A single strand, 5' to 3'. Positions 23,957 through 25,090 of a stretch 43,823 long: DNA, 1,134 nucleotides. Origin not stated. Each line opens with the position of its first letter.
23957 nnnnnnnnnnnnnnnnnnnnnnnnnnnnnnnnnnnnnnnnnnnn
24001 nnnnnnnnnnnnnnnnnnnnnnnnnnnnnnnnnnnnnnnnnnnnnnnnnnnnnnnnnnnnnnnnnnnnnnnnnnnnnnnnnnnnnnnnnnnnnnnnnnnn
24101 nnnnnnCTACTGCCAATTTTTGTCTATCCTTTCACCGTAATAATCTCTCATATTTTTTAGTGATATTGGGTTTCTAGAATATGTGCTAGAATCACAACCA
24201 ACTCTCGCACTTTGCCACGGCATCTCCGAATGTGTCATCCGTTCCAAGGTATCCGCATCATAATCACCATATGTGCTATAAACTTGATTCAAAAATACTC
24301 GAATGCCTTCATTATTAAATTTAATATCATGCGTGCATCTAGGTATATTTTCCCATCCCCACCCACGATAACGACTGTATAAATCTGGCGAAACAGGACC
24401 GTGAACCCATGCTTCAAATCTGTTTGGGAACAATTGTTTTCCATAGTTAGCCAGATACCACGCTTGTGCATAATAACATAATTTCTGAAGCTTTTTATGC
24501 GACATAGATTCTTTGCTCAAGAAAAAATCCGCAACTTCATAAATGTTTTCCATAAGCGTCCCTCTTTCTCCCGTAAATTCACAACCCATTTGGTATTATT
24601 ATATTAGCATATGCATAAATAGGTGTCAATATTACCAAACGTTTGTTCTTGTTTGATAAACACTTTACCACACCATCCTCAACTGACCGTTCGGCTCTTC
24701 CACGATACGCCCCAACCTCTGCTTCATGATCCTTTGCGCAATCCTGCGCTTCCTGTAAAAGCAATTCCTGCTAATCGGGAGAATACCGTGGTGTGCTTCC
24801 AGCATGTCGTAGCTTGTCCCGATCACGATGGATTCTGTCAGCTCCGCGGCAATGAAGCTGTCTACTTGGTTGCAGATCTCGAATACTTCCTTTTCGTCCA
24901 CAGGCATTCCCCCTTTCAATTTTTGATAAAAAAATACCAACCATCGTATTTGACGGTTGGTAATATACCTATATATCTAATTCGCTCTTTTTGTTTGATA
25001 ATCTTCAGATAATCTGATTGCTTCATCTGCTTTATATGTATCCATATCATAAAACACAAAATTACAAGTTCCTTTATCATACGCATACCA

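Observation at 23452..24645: PanA (DUF4065) antitoxin-like gene coupled to an unassignable 3-TM protein under its own consensus promoter: candidate new toxin-antitoxin / abortive-infection module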

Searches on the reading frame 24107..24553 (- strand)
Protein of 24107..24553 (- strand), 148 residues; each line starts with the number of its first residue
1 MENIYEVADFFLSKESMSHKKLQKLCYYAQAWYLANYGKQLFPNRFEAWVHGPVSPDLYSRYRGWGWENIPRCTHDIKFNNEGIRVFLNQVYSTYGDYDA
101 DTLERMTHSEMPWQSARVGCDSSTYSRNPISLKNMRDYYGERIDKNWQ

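Call 3: search_protein_families(library=pfam, proteins=[window:24107-24553:-], max_evalue=0.1)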
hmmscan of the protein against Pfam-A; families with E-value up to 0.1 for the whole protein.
window:24107-24553:- (148 aa): 1 family
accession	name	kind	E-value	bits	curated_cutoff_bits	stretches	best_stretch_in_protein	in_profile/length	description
PF13274.11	SocA_Panacea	-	5.8e-22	79.2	25.7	1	22-114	1-113/113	Antitoxin SocA-like, Panacea domain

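Call 4: search_protein_families(library=phrogs, proteins=[window:24107-24553:-], max_evalue=0.1)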
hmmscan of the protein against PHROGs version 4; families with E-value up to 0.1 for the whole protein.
window:24107-24553:- (148 aa): 3 families
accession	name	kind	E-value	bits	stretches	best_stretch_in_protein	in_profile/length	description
phrog_1281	-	unknown function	2.7e-43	149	1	1-143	7-154/195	-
phrog_10390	-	unknown function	6.2e-34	118.8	1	3-121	150-276/299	-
phrog_12393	-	unknown function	0.093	13.5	0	8-91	10-99/157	-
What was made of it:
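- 24107..24553 (-): panA: stand-alone Panacea/DUF4065 protein of 148 aa with no extra N- or C-terminal domain. It carries the GPV motif at residues 52-54. PF13274, 79.2 bits (call 3). phrog_1281 (call 4).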

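Call 5: search_protein_families(library=padloc, proteins=[window:24107-24553:-], max_evalue=1)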
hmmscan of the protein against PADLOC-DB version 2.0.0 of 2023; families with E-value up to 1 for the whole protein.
window:24107-24553:- (148 aa): 0 families

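Call 54: search_solved_structures(query=window:24107-24553:-, max_evalue=1, show_alignments=2)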
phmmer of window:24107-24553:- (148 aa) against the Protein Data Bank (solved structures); distinct sequences matched with E-value up to 1: 1.
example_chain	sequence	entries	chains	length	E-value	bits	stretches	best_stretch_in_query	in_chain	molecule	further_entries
9fqr_HX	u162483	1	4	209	0.74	12.9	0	18-66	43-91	NME/NM23 family member 5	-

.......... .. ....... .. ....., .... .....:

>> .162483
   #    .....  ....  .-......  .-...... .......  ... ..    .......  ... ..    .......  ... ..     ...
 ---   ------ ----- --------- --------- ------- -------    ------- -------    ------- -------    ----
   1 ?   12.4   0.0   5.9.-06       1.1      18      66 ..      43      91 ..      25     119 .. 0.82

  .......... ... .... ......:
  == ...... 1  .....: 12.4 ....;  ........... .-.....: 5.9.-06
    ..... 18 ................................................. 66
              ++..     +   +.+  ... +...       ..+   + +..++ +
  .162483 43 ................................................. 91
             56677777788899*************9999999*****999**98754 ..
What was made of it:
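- Tried and rejected: No PDB sequence hit either (call 54).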

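Call 74: search_protein_families(library=ncbifam, proteins=[window:24107-24553:-], max_evalue=0.01)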
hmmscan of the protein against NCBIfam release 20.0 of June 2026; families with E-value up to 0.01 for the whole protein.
window:24107-24553:- (148 aa): 1 family
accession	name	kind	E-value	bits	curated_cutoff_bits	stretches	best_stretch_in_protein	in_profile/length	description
NF047745.1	SocA_antitoxin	equivalog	3.2e-14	53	190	1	16-72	20-76/176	type VI toxin-antitoxin system SocA family antitoxin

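Call 78: find_homologous_proteins(query=window:24107-24553:-, max_evalue=1e-10)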
Query window:24107-24553:- (148 aa): 2161 proteins with E <= 1e-10 among 2218 candidates; the best 120 are listed.
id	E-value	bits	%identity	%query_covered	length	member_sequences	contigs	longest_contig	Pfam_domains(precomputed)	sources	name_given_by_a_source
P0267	5.0e-101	353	100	100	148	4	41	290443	PF13274.12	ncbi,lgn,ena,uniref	ncbi:Panacea domain-containing protein [Roseburia faecis]|uniref:Panacea domain-containing protein n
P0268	1.3e-74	267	76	99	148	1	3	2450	PF13274.12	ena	-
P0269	2.7e-73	263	76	99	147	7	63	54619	PF13274.12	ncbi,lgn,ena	-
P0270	7.0e-73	262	76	99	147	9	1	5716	PF13274.12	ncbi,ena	-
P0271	1.5e-72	261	76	99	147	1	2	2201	PF13274.12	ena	-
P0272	1.6e-71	257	71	99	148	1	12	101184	PF13274.12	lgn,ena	-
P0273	4.6e-71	256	73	99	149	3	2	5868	PF13274.12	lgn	-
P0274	2.3e-70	254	71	99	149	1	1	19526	PF13274.12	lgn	-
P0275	4.7e-70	252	72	100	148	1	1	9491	PF13274.12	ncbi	-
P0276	7.3e-70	252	72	99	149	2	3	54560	PF13274.12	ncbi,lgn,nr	ncbi:MAG: DUF4065 domain-containing protein [Lachnospiraceae bacterium]|nr:DUF4065 domain-containing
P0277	3.0e-69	250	70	100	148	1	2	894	PF13274.12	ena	-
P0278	5.7e-69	249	72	99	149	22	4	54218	PF13274.12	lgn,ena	-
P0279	6.0e-69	249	71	99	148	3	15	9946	PF13274.12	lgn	-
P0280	1.0e-68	248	70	100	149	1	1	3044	PF13274.12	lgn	-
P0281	1.5e-68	248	70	99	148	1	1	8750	PF13274.12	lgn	-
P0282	1.7e-68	247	71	99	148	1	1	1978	PF13274.12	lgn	-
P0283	2.6e-68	247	70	99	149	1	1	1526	PF13274.12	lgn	-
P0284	5.7e-68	246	71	99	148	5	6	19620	PF13274.12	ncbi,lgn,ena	-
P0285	7.0e-68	245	70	99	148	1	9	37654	PF13274.12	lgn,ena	-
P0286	1.7e-67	244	69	99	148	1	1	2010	PF13274.12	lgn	-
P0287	3.0e-67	243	69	100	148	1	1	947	PF13274.12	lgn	-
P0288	3.2e-67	243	70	99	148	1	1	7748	PF13274.12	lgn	-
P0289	6.9e-67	242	68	100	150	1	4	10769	PF13274.12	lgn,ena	-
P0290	1.4e-66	241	70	99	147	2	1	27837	PF13274.12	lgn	-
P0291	1.4e-66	241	69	99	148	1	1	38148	PF13274.12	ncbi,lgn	-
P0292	9.7e-66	238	69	98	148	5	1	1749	PF13274.12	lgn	-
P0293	9.9e-66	238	66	100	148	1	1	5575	PF13274.12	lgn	-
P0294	1.1e-65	238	68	98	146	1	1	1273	PF13274.12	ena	-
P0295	1.7e-65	238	67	100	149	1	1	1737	PF13274.12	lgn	-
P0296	2.1e-65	237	69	99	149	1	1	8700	PF13274.12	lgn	-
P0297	2.4e-65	237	71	99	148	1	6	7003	PF13274.12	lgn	-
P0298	2.5e-65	237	68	99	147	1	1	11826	PF13274.12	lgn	-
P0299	3.6e-65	237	66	100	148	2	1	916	PF13274.12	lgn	-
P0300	3.6e-65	237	69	99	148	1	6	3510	PF13274.12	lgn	-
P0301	3.6e-65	237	68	98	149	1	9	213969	PF13274.12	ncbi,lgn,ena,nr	ncbi:MAG: DUF4065 domain-containing protein [Lachnospiraceae bacterium]|nr:DUF4065 domain-containing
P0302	8.2e-65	235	68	100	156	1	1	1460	PF13274.12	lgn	-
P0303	2.7e-64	234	70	98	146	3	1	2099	PF13274.12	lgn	-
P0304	2.7e-64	234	67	99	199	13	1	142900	PF13274.12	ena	-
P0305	3.7e-64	233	66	99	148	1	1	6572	PF13274.12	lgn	-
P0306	6.2e-64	233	67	99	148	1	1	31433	PF13274.12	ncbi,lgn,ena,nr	ncbi:MAG: DUF4065 domain-containing protein [Acetatifactor sp.]|nr:DUF4065 domain-containing protein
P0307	6.9e-64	232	66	100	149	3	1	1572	PF13274.12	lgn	-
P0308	1.6e-63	231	68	98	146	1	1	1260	PF13274.12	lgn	-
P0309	2.0e-63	231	65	99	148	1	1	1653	PF13274.12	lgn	-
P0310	4.1e-63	230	66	99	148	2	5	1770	PF13274.12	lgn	-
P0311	4.5e-63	230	67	99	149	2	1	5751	PF13274.12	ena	-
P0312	5.6e-63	230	69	99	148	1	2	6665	PF13274.12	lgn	-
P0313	7.4e-63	229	67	98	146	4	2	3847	PF13274.12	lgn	-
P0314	8.9e-63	229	67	99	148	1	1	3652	PF13274.12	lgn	-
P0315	2.8e-62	227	65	98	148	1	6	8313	PF13274.12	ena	-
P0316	3.4e-62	227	68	98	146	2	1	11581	PF13274.12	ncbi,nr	ncbi:MAG: DUF4065 domain-containing protein [Eubacteriales bacterium]|nr:DUF4065 domain-containing p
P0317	3.6e-62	227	68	97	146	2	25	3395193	PF13274.12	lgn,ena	-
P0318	5.3e-62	226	68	97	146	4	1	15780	PF13274.12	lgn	-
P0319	2.0e-61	224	65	100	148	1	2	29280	PF13274.12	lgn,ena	-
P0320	2.1e-61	224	67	99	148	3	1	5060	PF13274.12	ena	-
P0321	2.8e-61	224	67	98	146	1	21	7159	PF13274.12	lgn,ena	-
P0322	3.0e-61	224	62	99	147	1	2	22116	PF13274.12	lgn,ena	-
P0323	3.9e-61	223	65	99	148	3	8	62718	PF13274.12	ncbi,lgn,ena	-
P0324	9.7e-61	222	63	99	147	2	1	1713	PF13274.12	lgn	-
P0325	1.7e-60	221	66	98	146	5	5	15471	PF13274.12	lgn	-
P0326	4.8e-60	220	66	100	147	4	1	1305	PF13274.12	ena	-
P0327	6.6e-60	220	64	99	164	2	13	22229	PF13274.12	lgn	-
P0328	7.6e-60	219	65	98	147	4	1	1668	PF13274.12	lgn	-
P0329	8.2e-60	219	63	99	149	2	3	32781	PF13274.12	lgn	-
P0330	1.7e-59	218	61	100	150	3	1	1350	PF13274.12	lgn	-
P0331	2.0e-59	218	64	98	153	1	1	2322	PF13274.12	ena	-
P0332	2.5e-59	218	64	99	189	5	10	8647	PF13274.12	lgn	-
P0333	2.5e-59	218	65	98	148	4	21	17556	PF13274.12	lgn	-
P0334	3.5e-59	217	61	99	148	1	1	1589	PF13274.12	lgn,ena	-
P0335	7.1e-59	216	62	100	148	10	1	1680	PF13274.12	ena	-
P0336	8.5e-59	216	64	99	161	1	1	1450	PF13274.12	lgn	-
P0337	9.0e-59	216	61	99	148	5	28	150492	PF13274.12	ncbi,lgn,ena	-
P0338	9.6e-59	216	65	98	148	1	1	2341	PF13274.12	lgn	-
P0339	1.6e-58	215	61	100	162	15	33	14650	PF13274.12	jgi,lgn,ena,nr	nr:MAG TPA: hypothetical protein [Caudoviricetes sp.]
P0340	1.7e-58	215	65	99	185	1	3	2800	PF13274.12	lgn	-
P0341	1.7e-58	215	66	100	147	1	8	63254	PF13274.12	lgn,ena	-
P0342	3.3e-58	214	61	98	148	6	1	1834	PF13274.12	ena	-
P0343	4.0e-58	214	61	100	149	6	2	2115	PF13274.12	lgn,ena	-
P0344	8.2e-58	213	64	100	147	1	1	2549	PF13274.12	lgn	-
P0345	9.1e-58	213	60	99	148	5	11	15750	PF13274.12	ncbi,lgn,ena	-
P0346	1.5e-57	212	65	97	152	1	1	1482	PF13274.12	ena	-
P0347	1.5e-57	212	63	100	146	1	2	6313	PF13274.12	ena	-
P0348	1.7e-57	212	63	100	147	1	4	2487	PF13274.12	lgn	-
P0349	2.1e-57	211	61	99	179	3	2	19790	PF13274.12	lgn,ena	-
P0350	2.5e-57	211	63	99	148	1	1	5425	PF13274.12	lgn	-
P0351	4.3e-57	210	59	100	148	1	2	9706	PF13274.12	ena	-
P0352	5.5e-57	210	61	99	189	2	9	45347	PF13274.12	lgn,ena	-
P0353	6.5e-57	210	60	100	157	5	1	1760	PF13274.12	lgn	-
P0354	6.6e-57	210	60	99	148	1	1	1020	PF13274.12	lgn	-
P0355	9.8e-57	209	61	98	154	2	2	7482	PF13274.12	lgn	-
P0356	1.2e-56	209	61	100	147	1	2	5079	PF13274.12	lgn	-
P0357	1.3e-56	209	61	100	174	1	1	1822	PF13274.12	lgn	-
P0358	2.2e-56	208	59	99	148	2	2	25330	PF13274.12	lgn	-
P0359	2.7e-56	208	62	99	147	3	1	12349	PF13274.12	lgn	-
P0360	2.8e-56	208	61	99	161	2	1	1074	PF13274.12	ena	-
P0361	3.3e-56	208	63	100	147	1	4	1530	PF13274.12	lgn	-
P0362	3.3e-56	207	61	99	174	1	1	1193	PF13274.12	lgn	-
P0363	4.4e-56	207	61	99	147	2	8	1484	PF13274.12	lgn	-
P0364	5.0e-56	207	63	100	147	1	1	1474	PF13274.12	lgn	-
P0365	7.0e-56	206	62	99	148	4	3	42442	PF13274.12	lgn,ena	-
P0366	7.6e-56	206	63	98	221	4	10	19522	PF13274.12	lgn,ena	-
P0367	8.1e-56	206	59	100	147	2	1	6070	PF13274.12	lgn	-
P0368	5.8e-55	203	59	100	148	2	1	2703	PF13274.12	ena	-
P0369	6.7e-55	203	59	100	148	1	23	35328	PF13274.12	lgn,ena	-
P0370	7.1e-55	203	62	98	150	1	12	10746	PF13274.12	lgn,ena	-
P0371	1.1e-54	202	61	99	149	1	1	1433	PF13274.12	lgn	-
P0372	2.8e-54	201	61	98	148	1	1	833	PF13274.12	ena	-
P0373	3.1e-54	201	60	98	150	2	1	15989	PF13274.12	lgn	-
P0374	3.2e-54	201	60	99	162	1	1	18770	PF13274.12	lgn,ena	-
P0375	4.3e-54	201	62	98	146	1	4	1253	PF13274.12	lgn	-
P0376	4.8e-54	200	58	99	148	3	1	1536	PF13274.12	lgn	-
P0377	5.4e-54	200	60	98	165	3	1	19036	PF13274.12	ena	-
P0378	1.0e-53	199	58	99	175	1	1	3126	PF13274.12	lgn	-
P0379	2.7e-53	198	60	99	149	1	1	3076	PF13274.12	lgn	-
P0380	4.0e-53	197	61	99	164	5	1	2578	PF13274.12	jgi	jgi:uncharacterized phage-associated protein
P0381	4.0e-53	197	59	99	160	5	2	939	PF13274.12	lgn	-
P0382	6.6e-53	197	57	97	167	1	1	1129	PF13274.12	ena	-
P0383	1.2e-52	196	58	100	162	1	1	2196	PF13274.12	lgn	-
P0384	1.1e-51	193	59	99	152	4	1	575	PF13274.12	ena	-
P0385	2.6e-51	192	59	99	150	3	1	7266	PF13274.12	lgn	-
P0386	4.8e-51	191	61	99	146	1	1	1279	PF13274.12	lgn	-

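Call 79: find_encoding_contigs(protein=P0267, flank=2500, max_places=8)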
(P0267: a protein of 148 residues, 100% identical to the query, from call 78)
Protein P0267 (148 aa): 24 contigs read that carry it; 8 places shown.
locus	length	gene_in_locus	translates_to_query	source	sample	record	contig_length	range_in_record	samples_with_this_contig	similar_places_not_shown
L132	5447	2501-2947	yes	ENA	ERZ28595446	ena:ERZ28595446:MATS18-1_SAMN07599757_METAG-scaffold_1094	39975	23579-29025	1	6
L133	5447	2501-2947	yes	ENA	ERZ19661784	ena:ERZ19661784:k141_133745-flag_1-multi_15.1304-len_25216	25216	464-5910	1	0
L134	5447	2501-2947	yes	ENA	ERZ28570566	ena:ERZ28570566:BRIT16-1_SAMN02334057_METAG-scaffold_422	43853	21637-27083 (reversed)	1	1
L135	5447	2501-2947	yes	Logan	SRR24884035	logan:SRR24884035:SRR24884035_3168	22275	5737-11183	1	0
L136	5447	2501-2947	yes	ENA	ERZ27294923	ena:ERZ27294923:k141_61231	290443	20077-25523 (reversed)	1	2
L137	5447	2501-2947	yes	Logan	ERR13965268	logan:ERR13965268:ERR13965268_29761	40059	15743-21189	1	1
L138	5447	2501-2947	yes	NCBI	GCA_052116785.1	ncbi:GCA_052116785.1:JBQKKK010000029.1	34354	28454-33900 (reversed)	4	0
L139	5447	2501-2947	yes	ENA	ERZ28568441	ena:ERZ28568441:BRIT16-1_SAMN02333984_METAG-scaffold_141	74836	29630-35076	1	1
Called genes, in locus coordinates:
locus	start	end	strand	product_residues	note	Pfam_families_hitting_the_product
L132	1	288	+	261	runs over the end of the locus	PF09669:Phage_pRha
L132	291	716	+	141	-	-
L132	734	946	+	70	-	-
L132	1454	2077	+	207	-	-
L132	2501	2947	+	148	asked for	PF13274:SocA_Panacea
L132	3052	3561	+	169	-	-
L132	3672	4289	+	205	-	PF14386:DUF4417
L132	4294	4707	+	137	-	-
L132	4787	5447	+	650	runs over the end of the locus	PF06056:Terminase_5 (weak), PF10668:Phage_terminase, PF13518:HTH_28 (faint), PF03592:Terminase_2, PF04466:Terminase_3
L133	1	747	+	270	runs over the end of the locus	PF08346:AntA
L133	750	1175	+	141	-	-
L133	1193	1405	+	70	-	-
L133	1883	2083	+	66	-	-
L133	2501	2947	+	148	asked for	PF13274:SocA_Panacea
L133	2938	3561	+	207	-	-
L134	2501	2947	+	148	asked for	PF13274:SocA_Panacea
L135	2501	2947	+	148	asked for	PF13274:SocA_Panacea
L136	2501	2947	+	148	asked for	PF13274:SocA_Panacea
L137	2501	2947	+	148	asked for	PF13274:SocA_Panacea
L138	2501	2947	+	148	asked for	PF13274:SocA_Panacea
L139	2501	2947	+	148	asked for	PF13274:SocA_Panacea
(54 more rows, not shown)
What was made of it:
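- The identical cassette sits in at least three phage backbones, always just before the packaging genes (call 79).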

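Call 86: predict_structure(alignment_id=A3)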
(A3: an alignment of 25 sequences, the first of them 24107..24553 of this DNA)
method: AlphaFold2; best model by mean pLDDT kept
length: 148 residues; sequences in the alignment: 25
mean_pLDDT: 95.3   pTM: 0.91
mean pLDDT of the five models: 95.3, 95.3, 94.9, 93.5, 92.4
residues with pLDDT >= 90: 133; 70-90: 14; 50-70: 1; < 50: 0
segments of 3 or more residues with pLDDT < 50: none
pLDDT, mean of each block of 10 residues (from residue 1): 96 98 98 96 95 96 94 96 96 98 98 96 91 96 86
secondary structure, 60 per line:
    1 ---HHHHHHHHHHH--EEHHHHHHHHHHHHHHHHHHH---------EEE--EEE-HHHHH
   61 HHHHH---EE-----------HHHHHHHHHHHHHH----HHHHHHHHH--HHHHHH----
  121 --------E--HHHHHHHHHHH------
elements in order: H4-14 H19-37 E47-49 E52-54 H56-65 H82-95 H100-108 H111-116 H132-142
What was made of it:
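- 24107..24553 (-): The AlphaFold2 model has pLDDT 95 and pTM 0.91 (call 86).
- A high-confidence compact fold (call 86).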

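Call 88: fold_search(model_id=the predicted structure, library=pdb)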
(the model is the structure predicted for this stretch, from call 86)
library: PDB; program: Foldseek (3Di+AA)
matches with E <= 10: 11; with E <= 0.001: 0
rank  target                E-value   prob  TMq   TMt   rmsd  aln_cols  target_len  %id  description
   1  7yk3_D                1.2e+00  0.51  0.49  0.41   5.2       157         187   14  Crystal structure of DarTG toxin-antitoxin complex from Mycobacterium tuberculosis (released 2023-05-31)
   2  7yk3_B                1.2e+00  0.28  0.47  0.39  10.4       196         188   11  Crystal structure of DarTG toxin-antitoxin complex from Mycobacterium tuberculosis (released 2023-05-31)
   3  3lij                  6.1e+00  0.01  0.17  0.08  18.8       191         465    9  Crystal structure of full length CpCDPK3 (cgd5_820) in complex with Ca2+ and AMPPNP (released 2010-02-02)
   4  1pk5_B                7.6e+00  0.01  0.13  0.10  15.0       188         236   11  Crystal structure of the orphan nuclear receptor LRH-1 (released 2003-07-01)
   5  9q2y_B                8.1e+00  0.03  0.14  0.13   8.2        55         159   20  Phosphodiesterase from Burkholderia phage BCSR5 in the open lid conformation (released 2025-11-05)
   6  5civ                  8.6e+00  0.02  0.22  0.20  13.7       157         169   11  Sibling Lethal Factor Precursor - DfsB (released 2016-02-03)
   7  1y10_D                9.1e+00  0.01  0.17  0.10  12.3       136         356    7  Mycobacterial adenylyl cyclase Rv1264, holoenzyme, inhibited state (released 2005-05-24)
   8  6kf8_C                9.6e+00  0.02  0.20  0.30  14.3       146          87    8  OsACBP2 in complex with C18:3-CoA (released 2020-10-21)
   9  3qxf_A                9.6e+00  0.01  0.16  0.08  12.9       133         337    7  Structure of the bacterial cellulose synthase subunit Z (released 2011-03-30)
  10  2fbw_A                9.6e+00  0.01  0.17  0.07  12.2       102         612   13  Avian respiratory complex II with carboxin bound (released 2005-12-20)
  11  9ldb_A                9.6e+00  0.00  0.10  0.06  16.9       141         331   12  DESIGN AND SYNTHESIS OF NEW ENZYMES BASED ON THE LACTATE DEHYDROGENASE FRAMEWORK (released 1993-10-31)
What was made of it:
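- Tried and rejected: No significant hit; the best was DarG at E=1.2 (call 88).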

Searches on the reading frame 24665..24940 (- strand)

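Call 3: search_protein_families(library=pfam, proteins=[window:24665-24940:-], max_evalue=0.1)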
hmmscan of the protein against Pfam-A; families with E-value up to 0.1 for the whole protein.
window:24665-24940:- (91 aa): 0 families

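Call 4: search_protein_families(library=phrogs, proteins=[window:24665-24940:-], max_evalue=0.1)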
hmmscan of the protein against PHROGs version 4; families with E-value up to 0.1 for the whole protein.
window:24665-24940:- (91 aa): 1 family
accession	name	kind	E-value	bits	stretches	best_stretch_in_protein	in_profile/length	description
phrog_11237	-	unknown function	0.0028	18.8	1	23-66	86-128/139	-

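Call 74: search_protein_families(library=ncbifam, proteins=[window:24665-24940:-], max_evalue=0.01)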
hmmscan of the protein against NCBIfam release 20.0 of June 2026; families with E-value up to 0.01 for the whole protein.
window:24665-24940:- (91 aa): 0 families
